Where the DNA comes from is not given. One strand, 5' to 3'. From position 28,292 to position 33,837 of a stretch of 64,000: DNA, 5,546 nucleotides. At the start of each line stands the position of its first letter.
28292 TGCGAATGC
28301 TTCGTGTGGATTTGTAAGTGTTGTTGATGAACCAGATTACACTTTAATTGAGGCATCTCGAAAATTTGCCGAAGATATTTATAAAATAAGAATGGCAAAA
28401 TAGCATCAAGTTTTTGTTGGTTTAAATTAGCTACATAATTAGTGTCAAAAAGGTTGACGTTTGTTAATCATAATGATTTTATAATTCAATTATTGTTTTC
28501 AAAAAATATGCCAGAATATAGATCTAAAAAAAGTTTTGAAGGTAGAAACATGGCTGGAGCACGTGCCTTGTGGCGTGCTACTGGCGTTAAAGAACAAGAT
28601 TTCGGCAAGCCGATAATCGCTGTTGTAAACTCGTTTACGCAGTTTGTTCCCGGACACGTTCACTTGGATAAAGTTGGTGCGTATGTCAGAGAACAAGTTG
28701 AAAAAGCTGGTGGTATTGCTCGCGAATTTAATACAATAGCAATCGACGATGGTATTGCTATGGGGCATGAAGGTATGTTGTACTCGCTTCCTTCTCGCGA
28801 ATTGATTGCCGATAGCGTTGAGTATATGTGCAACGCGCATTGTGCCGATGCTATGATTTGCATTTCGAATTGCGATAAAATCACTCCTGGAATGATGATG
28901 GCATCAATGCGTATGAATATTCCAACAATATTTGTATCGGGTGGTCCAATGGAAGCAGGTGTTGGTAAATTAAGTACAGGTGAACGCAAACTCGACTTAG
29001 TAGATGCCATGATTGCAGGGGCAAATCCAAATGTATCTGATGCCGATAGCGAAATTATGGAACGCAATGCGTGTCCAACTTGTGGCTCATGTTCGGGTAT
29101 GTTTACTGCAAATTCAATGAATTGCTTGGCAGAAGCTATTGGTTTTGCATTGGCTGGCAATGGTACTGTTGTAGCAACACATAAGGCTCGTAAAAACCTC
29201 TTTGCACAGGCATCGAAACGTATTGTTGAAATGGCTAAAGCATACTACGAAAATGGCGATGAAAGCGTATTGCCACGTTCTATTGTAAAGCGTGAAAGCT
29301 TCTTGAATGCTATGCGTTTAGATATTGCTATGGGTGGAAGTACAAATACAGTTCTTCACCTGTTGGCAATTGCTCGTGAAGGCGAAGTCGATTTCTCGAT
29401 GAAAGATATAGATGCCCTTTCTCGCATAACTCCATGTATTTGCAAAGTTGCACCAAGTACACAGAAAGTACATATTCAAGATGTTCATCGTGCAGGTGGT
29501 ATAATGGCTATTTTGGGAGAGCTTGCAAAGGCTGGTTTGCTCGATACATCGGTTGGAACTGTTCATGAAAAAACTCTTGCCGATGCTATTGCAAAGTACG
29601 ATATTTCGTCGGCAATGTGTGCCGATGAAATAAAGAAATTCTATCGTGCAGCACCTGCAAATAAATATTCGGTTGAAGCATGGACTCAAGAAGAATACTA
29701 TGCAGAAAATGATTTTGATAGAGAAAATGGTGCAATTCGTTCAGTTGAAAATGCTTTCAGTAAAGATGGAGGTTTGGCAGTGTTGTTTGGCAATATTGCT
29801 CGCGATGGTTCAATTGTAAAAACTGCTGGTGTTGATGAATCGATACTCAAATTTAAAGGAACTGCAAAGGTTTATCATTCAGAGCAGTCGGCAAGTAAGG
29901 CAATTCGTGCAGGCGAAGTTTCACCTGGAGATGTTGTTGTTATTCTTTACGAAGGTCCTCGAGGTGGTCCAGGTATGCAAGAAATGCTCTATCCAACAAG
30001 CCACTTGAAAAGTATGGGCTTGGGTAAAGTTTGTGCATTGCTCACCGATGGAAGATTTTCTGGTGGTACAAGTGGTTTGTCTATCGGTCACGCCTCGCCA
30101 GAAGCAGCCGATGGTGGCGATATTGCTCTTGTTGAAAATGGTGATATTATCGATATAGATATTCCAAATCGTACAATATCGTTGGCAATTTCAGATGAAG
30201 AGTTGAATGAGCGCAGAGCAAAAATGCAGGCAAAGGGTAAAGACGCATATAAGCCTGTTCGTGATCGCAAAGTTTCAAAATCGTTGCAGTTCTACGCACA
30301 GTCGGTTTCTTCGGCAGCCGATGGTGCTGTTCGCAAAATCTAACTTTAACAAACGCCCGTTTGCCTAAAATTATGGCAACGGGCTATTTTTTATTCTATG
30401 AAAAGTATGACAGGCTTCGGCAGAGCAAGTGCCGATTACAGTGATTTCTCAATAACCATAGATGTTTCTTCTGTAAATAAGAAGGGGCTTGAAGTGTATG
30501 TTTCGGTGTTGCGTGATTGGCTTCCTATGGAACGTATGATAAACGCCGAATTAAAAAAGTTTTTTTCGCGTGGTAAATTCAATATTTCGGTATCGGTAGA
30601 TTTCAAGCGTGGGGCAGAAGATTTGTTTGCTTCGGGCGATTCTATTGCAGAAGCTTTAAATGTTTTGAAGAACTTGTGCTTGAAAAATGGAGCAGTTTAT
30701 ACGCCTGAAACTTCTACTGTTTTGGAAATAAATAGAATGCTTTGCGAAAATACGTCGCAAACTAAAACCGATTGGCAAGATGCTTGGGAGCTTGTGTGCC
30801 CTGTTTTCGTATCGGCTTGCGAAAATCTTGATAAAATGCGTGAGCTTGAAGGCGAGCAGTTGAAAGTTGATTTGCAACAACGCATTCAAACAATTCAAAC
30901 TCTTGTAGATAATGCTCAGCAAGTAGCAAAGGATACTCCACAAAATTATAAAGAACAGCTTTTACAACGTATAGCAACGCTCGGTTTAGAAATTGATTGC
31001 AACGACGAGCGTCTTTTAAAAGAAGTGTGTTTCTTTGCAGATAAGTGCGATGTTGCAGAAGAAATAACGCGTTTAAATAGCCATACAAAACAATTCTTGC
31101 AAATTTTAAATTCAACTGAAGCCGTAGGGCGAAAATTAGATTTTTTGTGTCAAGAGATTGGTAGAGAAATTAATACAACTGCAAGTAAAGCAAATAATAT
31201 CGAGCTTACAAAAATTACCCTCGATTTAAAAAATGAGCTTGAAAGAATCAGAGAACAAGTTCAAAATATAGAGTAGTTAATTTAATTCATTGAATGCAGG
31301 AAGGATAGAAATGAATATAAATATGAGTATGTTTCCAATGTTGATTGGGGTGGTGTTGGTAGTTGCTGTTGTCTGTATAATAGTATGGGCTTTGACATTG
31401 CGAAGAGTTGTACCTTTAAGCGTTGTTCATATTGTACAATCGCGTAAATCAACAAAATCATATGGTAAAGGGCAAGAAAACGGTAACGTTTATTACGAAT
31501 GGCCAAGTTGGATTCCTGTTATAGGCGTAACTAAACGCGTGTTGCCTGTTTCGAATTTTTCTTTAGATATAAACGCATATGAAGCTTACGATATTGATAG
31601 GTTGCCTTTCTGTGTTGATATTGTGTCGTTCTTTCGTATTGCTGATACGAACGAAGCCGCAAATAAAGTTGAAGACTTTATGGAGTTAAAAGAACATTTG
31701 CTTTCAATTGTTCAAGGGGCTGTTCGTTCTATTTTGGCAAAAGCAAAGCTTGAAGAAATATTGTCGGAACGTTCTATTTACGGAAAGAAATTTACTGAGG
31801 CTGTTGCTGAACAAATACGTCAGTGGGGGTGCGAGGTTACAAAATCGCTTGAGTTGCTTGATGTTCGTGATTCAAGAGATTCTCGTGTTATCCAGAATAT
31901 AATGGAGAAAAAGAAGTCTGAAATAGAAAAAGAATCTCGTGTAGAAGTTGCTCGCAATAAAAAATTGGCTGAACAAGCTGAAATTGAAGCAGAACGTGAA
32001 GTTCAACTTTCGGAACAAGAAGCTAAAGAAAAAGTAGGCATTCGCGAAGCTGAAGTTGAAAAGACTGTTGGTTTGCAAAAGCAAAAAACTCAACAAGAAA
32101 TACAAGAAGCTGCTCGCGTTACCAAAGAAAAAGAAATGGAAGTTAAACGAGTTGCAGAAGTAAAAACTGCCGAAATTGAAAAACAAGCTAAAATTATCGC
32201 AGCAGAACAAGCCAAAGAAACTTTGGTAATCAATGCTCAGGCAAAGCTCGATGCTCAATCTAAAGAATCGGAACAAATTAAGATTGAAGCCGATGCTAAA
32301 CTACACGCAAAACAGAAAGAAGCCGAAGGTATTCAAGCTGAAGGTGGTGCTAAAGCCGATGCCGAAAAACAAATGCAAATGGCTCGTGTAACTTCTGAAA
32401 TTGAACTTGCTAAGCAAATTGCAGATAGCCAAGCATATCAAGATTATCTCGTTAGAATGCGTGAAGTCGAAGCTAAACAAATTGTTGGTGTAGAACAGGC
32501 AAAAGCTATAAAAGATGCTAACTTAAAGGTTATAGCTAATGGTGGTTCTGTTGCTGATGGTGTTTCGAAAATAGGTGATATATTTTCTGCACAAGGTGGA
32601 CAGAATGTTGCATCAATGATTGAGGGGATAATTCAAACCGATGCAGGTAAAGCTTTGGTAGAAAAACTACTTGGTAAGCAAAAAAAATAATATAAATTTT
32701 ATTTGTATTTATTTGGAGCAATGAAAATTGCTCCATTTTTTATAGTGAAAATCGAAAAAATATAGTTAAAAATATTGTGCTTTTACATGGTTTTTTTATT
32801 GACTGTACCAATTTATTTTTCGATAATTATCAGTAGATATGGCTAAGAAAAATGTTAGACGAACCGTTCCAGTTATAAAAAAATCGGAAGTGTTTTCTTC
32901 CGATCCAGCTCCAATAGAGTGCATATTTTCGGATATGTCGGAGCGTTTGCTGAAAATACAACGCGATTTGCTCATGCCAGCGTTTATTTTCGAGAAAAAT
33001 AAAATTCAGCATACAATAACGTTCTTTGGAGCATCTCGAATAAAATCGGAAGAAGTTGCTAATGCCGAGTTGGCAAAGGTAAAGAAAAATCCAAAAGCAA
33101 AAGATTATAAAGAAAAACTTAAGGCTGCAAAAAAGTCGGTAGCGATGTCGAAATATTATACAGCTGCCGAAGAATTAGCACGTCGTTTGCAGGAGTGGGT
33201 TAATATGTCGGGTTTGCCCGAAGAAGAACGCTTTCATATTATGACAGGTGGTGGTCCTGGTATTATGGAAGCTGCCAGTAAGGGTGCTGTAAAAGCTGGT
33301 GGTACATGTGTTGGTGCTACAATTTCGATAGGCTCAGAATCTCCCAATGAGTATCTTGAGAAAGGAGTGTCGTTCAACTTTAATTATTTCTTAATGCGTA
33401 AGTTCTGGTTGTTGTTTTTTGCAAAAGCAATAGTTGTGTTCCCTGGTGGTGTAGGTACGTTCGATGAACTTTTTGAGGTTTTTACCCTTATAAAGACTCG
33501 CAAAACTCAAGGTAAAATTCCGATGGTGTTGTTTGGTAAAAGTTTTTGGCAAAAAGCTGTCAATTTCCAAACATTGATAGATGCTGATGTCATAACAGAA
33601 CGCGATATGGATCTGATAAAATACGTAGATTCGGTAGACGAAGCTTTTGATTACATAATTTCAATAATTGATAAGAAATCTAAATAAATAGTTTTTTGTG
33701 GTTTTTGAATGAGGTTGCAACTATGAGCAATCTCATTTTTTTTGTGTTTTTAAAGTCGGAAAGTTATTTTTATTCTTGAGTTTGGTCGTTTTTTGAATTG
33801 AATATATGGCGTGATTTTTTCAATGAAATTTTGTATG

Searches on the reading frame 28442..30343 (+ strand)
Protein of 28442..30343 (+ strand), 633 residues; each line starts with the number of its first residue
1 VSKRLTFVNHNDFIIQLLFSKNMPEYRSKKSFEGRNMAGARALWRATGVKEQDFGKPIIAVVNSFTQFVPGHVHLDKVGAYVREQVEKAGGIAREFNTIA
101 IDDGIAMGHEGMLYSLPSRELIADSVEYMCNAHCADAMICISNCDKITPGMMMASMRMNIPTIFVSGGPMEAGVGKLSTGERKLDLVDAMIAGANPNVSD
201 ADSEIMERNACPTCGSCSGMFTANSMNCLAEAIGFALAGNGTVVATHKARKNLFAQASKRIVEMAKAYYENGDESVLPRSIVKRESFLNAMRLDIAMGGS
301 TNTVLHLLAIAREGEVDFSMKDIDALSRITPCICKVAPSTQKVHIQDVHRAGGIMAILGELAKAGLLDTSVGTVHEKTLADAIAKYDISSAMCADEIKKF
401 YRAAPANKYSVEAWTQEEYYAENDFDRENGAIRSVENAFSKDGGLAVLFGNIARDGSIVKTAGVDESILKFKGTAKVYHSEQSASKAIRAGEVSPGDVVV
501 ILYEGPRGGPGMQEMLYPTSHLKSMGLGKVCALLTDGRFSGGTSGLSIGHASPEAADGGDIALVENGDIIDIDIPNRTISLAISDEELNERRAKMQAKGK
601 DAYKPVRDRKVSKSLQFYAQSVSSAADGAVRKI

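Call 48: search_protein_families(library=pfam, proteins=[window:28442-30343:+], max_evalue=0.00001)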
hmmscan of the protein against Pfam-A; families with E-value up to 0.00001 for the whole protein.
window:28442-30343:+ (633 aa): 2 families
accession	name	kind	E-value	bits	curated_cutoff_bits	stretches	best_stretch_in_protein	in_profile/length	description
PF00920.27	ILVD_EDD_N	-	3.5e-125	417.8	27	1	56-381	1-315/316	Dihydroxy-acid/6-phosphogluconate dehydratase N-terminal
PF24877.1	ILV_EDD_C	-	5.5e-72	241.6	27.7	1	432-629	3-191/191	Dihydroxy-acid/6-phosphogluconate dehydratase C-terminal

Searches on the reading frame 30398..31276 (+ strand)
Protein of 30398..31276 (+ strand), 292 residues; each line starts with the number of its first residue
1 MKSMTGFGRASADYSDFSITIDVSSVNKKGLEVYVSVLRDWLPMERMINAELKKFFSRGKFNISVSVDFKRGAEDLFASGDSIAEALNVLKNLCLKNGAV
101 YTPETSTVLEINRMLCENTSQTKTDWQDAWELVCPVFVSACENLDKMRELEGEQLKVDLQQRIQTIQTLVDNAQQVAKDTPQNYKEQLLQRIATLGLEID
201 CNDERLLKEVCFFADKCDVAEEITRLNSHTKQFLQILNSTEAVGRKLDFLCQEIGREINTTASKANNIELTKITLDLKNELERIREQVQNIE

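Call 48: search_protein_families(library=pfam, proteins=[window:30398-31276:+], max_evalue=0.00001)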
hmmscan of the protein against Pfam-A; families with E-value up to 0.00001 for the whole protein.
window:30398-31276:+ (292 aa): 2 families
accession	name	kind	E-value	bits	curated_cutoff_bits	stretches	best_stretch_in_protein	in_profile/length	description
PF08340.16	YicC-like_C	-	5.5e-42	143.1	27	1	175-292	3-120/120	Endoribonuclease YicC-like, C-terminal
PF03755.18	YicC-like_N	-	4.7e-27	95.7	25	1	1-156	1-155/156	Endoribonuclease YicC-like, N-terminal region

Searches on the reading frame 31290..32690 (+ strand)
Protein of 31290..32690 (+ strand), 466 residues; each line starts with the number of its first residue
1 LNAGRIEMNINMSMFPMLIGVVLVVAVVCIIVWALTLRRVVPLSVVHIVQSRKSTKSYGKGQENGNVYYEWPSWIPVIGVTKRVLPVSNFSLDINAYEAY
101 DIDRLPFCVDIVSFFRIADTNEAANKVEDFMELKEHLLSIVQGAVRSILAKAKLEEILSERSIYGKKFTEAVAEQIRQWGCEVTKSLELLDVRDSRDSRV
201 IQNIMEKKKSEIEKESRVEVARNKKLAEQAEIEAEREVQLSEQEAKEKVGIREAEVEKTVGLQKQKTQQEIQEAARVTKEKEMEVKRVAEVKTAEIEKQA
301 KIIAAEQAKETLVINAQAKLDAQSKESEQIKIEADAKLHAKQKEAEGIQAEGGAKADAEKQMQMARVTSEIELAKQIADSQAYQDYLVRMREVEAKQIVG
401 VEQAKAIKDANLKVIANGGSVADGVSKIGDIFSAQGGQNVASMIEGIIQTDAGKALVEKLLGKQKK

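Call 48: search_protein_families(library=pfam, proteins=[window:31290-32690:+], max_evalue=0.00001)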
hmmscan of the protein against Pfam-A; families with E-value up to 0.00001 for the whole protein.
window:31290-32690:+ (466 aa): 1 family
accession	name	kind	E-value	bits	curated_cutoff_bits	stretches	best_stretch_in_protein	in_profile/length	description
PF01145.31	Band_7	-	3.7e-18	66.6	23.6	1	71-224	29-175/176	SPFH domain / Band 7 family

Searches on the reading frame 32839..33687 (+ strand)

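Call 48: search_protein_families(library=pfam, proteins=[window:32839-33687:+], max_evalue=0.00001)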
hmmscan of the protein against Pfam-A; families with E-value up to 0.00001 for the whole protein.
window:32839-33687:+ (282 aa): 2 families
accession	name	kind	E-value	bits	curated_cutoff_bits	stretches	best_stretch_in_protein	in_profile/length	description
PF03641.19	Lysine_decarbox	-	2.1e-27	96.3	27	1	143-272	1-130/131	Possible lysine decarboxylase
PF18306.6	LDcluster4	-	2.9e-10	40.4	26.3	1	129-212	30-111/151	SLOG cluster4 family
